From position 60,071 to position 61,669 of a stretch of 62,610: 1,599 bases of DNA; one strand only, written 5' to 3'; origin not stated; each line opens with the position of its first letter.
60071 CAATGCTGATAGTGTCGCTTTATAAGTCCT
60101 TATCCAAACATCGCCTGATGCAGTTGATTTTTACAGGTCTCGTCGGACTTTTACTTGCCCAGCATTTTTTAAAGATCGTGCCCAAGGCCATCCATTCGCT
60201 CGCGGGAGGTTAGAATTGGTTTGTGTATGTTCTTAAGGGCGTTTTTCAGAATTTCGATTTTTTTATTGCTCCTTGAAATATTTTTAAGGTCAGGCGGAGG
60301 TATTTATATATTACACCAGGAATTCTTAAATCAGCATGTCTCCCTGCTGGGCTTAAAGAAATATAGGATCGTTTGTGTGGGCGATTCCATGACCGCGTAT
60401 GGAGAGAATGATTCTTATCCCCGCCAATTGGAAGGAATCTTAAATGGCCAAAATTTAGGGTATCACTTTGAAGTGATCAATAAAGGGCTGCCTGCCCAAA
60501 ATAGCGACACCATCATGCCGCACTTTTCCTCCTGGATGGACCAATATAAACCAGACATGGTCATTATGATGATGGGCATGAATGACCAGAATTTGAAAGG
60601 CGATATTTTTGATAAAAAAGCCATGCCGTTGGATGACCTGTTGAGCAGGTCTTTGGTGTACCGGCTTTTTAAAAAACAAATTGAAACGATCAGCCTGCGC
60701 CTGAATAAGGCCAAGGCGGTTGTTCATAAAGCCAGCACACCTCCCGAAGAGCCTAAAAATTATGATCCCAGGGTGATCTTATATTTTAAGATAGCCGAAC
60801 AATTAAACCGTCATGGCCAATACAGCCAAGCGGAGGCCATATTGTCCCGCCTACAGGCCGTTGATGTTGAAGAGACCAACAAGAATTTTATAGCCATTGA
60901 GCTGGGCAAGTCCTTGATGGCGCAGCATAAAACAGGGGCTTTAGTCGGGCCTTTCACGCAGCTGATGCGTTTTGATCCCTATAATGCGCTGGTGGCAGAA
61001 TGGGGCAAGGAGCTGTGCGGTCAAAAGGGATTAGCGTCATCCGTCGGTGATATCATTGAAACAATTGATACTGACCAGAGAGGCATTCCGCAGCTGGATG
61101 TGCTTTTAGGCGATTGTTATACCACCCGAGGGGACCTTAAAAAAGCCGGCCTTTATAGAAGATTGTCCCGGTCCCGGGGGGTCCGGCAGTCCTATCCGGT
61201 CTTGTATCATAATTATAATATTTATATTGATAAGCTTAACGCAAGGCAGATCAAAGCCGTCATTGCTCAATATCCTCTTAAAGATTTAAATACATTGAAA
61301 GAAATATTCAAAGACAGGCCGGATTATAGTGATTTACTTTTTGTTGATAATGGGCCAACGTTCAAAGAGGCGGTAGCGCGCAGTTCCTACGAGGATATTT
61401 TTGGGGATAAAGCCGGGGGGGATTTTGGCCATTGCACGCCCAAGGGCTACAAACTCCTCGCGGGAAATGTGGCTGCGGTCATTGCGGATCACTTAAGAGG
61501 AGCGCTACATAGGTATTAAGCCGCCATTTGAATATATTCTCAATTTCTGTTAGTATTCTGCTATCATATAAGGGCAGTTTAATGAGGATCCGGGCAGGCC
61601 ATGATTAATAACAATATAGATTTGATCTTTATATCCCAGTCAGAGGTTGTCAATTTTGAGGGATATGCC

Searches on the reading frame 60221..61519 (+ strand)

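Call 13: search_protein_families(library=pfam, proteins=[window:60221-61519:+], max_evalue=0.01)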
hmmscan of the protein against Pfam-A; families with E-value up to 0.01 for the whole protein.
window:60221-61519:+ (432 aa): 4 families
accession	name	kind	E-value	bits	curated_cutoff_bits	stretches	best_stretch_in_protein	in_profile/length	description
PF13472.12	Lipase_GDSL_2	-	1.8e-09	38.8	32.9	1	52-167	1-106/178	GDSL-like Lipase/Acylhydrolase family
PF00657.28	Lipase_GDSL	-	1.3e-05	25.9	23.6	1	50-123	1-89/208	GDSL-like Lipase/Acylhydrolase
PF04311.20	DUF459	-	0.00034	20.5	27.2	1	50-124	2-73/197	Protein of unknown function (DUF459)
PF25182.1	NonGDSL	-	0.0011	18.8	80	1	47-122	27-106/220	Non-GDSL lipase-like family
